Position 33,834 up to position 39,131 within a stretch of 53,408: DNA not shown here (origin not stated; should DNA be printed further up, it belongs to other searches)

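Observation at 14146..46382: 32-kb prophage-like element inserted exactly at the CIRCE operator region of the hrcA-grpE-dnaK heat-shock locus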

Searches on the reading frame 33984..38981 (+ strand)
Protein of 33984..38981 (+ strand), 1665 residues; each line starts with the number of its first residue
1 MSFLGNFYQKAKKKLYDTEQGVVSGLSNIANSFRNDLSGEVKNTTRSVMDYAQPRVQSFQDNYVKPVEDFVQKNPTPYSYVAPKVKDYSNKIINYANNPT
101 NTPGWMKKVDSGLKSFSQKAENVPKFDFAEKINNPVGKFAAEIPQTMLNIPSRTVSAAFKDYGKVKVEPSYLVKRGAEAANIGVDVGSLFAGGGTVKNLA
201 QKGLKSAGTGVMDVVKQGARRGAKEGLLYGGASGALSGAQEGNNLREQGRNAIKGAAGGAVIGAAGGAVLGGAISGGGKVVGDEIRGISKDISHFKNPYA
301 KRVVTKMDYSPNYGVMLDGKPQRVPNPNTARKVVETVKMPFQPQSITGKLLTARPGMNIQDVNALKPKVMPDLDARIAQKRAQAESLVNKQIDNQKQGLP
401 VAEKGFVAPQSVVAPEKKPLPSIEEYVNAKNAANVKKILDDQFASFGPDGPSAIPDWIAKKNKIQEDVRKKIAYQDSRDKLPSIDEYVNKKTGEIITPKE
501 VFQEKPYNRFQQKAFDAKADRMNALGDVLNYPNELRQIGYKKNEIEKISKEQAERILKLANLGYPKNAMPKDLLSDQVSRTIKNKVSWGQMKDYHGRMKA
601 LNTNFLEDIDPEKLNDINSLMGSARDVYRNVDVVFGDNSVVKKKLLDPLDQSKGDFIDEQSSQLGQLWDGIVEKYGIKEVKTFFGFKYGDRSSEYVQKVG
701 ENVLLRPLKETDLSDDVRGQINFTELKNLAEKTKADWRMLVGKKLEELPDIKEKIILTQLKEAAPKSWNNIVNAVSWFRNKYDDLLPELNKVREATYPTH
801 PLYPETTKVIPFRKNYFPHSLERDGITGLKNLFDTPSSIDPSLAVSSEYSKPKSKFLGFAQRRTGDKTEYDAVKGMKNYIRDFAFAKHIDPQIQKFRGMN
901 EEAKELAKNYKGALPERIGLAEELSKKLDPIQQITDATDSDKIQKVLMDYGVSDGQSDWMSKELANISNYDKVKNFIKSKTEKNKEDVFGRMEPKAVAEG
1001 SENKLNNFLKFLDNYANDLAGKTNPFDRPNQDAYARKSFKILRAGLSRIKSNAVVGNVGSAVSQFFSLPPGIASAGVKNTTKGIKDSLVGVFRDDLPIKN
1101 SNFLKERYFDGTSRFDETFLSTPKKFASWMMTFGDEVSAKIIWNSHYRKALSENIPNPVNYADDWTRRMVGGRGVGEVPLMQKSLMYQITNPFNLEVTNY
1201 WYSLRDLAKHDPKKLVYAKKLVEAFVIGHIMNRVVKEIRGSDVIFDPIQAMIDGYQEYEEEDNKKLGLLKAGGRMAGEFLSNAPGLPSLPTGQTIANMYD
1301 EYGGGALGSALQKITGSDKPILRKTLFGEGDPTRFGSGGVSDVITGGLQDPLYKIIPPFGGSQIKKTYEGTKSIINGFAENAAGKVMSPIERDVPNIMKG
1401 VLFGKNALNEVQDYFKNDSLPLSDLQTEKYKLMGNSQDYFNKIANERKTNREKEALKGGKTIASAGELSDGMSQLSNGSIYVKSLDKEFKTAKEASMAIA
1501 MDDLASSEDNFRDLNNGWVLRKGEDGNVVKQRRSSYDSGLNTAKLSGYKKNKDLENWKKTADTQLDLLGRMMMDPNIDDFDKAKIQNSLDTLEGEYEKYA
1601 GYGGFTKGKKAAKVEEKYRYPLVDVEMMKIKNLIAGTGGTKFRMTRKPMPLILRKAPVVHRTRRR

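Call 11: search_protein_families(library=phrogs, proteins=[window:33984-38981:+], max_evalue=0.001)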
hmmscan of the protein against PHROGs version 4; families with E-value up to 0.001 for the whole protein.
window:33984-38981:+ (1665 aa): 0 families

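Call 57: search_protein_families(library=pfam, proteins=[window:33984-38981:+], max_evalue=0.01)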
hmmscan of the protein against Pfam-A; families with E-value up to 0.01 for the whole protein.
window:33984-38981:+ (1665 aa): 0 families
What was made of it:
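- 33984..38981 (+): Giant 1665-aa tail or virion protein. No family hit (calls 11, 57).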
